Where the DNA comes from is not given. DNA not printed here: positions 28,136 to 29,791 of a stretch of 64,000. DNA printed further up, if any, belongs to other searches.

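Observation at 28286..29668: Near-identical 264-bp in-frame tandem duplication of a peptidoglycan-binding domain inside a low-complexity secreted protein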

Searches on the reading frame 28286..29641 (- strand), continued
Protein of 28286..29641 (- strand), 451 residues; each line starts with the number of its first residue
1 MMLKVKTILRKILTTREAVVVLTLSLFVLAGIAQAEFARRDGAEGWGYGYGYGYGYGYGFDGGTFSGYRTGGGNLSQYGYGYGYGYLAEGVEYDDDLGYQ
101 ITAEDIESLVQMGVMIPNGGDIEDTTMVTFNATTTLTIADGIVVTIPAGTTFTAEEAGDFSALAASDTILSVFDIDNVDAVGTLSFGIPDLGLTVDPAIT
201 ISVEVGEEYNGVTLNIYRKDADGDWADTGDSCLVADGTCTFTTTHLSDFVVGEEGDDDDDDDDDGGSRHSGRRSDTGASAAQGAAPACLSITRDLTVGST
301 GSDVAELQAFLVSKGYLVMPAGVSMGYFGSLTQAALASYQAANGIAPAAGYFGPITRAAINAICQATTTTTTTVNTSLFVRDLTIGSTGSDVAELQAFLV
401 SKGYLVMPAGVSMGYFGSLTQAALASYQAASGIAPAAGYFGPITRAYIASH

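Call 34: predict_structure(alignment_id=A1)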
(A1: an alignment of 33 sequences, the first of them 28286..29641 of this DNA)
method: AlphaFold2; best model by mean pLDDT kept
length: 451 residues; sequences in the alignment: 33
mean_pLDDT: 67.3   pTM: 0.49
mean pLDDT of the five models: 67.3, 67.1, 67.0, 63.3, 60.7
residues with pLDDT >= 90: 102; 70-90: 116; 50-70: 107; < 50: 126
segments of 3 or more residues with pLDDT < 50: 35-70, 72-84, 265-286, 318-323, 326-332, 347-354, 367-387, 408-416, 436-438
pLDDT, mean of each block of 10 residues (from residue 1): 74 80 83 50 39 35 43 41 57 83 86 87 93 91 94 94 75 86 87 94 95 95 92 96 94 85 49 37 43 66 73 56 47 55 49 51 53 26 43 70 58 46 68 55 59 53
secondary structure, 60 per line:
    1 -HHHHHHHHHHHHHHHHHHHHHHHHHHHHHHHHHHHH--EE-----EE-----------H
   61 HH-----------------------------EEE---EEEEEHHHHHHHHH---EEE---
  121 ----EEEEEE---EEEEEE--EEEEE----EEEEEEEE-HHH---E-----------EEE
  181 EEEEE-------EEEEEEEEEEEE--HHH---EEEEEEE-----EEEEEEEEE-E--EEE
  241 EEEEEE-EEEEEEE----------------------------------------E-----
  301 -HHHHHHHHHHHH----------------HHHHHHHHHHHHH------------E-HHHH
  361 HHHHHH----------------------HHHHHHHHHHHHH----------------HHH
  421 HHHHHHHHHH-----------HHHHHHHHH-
elements in order: H2-37 E92-94 E98-102 H103-111 E115-117 E125-130 E134-139 E142-146 E151-158 E178-185 E193-204 E213-219 E225-233 E238-246 E248-254 H302-313 H330-342 H357-366 H389-401 H418-430 H442-450

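Call 38: fold_search(model_id=the predicted structure, library=pdb)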
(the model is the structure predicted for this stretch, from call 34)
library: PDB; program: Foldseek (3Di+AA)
matches with E <= 10: 418; with E <= 0.001: 0
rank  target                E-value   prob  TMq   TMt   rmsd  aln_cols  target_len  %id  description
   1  3kbu_D                2.0e-03  0.99  0.18  0.45   8.0       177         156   12  Crystal structure of the ankyrin binding domain of human erythroid beta spectrin (repeats 13-15) in complex with the s (released 2010-02-02)
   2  6m3p_E                2.8e-03  1.00  0.19  0.20   6.1       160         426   12  Crystal structure of AnkG/beta2-spectrin complex (released 2020-05-13)
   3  6m3q_E                5.4e-03  0.92  0.15  0.15   8.3       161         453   15  Crystal structure of AnkB/beta4-spectrin complex (released 2020-05-13)
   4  3ud2_B                6.1e-03  0.98  0.16  0.21   5.9       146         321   12  Crystal structure of Selenomethionine ZU5A-ZU5B protein domains of human erythrocyte ankyrin (released 2012-02-22)
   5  3ud1_A                7.3e-03  0.94  0.17  0.22  10.3       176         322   14  Crystal structure of ZU5A-ZU5B domains of human erythrocyte ankyrin (released 2012-02-22)
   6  6m3p_C                8.7e-03  0.99  0.19  0.20   6.1       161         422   12  Crystal structure of AnkG/beta2-spectrin complex (released 2020-05-13)
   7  4dlo_B                8.7e-03  0.90  0.16  0.20  10.4       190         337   12  Crystal structure of the GAIN and HormR domains of brain angiogenesis inhibitor 3 (BAI3) (released 2012-02-22)
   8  3ud2_A                1.0e-02  0.98  0.17  0.22   5.7       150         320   10  Crystal structure of Selenomethionine ZU5A-ZU5B protein domains of human erythrocyte ankyrin (released 2012-02-22)
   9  4dlo_A                1.0e-02  0.77  0.15  0.19  11.0       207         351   13  Crystal structure of the GAIN and HormR domains of brain angiogenesis inhibitor 3 (BAI3) (released 2012-02-22)
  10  8ikj                  1.6e-02  0.75  0.16  0.14  11.6       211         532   11  Cryo-EM structure of the inactive CD97 (released 2024-02-14)
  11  6krn_A                4.3e-02  0.63  0.10  0.10  12.0        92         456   11  Crystal structure of GH30 xylanase B from Talaromyces cellulolyticus expressed by Pichia pastoris in complex with aldo (released 2020-06-17)
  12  7n6o_B                4.9e-02  0.30  0.09  0.09  13.2        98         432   11  The crystal structure of the GH30 subfamily 10 enzyme, AcXbh30A from Acetivibrio clariflavus in complex with xylobiose (released 2022-08-17)
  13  4fmv                  6.2e-02  0.41  0.10  0.11  14.6       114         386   14  Crystal Structure Analysis of a GH30 Endoxylanase from Clostridium papyrosolvens C71 (released 2013-06-19)
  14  6krl_A                1.1e-01  0.44  0.10  0.10  12.1        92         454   12  Crystal structure of GH30 xylanase B from Talaromyces cellulolyticus expressed by Pichia pastoris (released 2020-06-17)
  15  6m3r_E                1.1e-01  0.66  0.18  0.19   7.2       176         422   13  Crystal structure of AnkG/beta4-spectrin complex (released 2020-05-13)
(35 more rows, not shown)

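Call 40: search_solved_structures(query=A1, max_evalue=10, show_alignments=2)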
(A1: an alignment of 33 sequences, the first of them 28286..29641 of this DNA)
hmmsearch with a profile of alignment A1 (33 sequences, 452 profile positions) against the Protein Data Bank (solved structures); distinct sequences matched with E-value up to 10: 4.
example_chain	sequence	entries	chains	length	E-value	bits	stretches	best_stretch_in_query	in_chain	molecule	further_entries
6wxh_D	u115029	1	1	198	0.75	12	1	262-343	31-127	Colicin-E1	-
9q8b_A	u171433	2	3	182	2.1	10.5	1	293-407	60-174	Methyl-accepting chemotaxis protein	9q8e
6ikn_A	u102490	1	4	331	2.8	10.1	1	318-403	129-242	Growth arrest-specific protein 7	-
6iko_A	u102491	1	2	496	5.9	9.1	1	318-403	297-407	Growth arrest-specific protein 7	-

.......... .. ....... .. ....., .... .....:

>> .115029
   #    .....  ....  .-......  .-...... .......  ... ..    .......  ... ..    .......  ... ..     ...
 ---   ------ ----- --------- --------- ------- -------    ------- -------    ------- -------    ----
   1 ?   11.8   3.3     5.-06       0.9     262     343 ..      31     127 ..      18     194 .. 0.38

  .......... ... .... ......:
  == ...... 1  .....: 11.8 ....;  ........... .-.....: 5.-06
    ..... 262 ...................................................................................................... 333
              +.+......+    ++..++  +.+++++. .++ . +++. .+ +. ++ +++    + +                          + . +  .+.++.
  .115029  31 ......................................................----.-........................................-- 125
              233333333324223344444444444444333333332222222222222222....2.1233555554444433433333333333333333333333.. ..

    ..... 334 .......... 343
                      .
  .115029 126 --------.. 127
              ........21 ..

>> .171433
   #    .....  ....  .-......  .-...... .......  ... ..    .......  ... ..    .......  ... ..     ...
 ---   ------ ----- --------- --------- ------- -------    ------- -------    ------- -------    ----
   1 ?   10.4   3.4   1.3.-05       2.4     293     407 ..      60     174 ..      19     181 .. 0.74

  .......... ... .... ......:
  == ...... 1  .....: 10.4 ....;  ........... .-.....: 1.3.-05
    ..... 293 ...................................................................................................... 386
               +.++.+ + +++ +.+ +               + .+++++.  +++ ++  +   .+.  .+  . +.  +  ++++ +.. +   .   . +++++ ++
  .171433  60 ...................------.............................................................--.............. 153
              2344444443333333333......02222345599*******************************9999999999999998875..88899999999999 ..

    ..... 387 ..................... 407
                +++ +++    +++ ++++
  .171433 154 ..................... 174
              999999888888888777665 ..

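Call 51: search_protein_families(library=pfam, proteins=[P0004, P0014, P0025, P0032, P0060, P0061, L011:2749-3936:+], max_evalue=0.01)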
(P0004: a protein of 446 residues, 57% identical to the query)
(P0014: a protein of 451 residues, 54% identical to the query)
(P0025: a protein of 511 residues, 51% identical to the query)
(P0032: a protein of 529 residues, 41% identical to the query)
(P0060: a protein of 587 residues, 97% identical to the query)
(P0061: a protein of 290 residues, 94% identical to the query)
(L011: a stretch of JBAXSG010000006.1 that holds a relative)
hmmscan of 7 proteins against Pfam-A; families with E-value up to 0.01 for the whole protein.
P0004 (446 aa): 0 families

P0014 (451 aa): 0 families

P0025 (511 aa): 0 families

P0032 (529 aa): 0 families

P0060 (587 aa): 1 family
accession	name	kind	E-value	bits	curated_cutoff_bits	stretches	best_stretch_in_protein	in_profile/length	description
PF01471.23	PG_binding_1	-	3.8e-09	37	23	1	29-88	1-56/57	Putative peptidoglycan binding domain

P0061 (290 aa): 1 family
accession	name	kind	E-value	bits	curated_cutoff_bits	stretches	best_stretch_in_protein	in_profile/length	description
PF01471.23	PG_binding_1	-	2.2e-09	37.8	23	1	52-111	1-56/57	Putative peptidoglycan binding domain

L011:2749-3936:+ (395 aa): 1 family
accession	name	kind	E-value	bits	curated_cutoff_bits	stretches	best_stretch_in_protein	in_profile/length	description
PF01471.23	PG_binding_1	-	7.1e-08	33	23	1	327-390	1-55/57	Putative peptidoglycan binding domain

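Call 72: search_protein_families(library=ncbifam, proteins=[window:28286-29641:-, P0060, P0061], max_evalue=0.1)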
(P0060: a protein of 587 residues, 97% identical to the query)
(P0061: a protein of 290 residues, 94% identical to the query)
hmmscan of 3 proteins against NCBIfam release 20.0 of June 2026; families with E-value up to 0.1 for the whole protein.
window:28286-29641:- (451 aa): 3 families
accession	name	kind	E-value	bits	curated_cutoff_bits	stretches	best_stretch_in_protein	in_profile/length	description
TIGR02869.1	spore_SleB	equivalog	4e-12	46.4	236.5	2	295-368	7-76/201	spore cortex-lytic enzyme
NF010789.1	PRK14193.1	equivalog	0.00023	20.5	401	1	355-448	177-270/281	bifunctional methylenetetrahydrofolate dehydrogenase/methenyltetrahydrofolate cyclohydrolase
TIGR03979.1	His_Ser_Rich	equivalog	0.00027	21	121.65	0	365-434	108-173/190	His-Xaa-Ser repeat protein HxsA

P0060 (587 aa): 1 family
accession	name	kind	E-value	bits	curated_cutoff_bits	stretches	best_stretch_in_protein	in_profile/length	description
TIGR02869.1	spore_SleB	equivalog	4.1e-05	23.5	236.5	1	23-93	6-72/201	spore cortex-lytic enzyme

P0061 (290 aa): 1 family
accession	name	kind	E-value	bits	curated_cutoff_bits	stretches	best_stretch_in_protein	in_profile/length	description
TIGR02869.1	spore_SleB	equivalog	2.3e-05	24.4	236.5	1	46-116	6-69/201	spore cortex-lytic enzyme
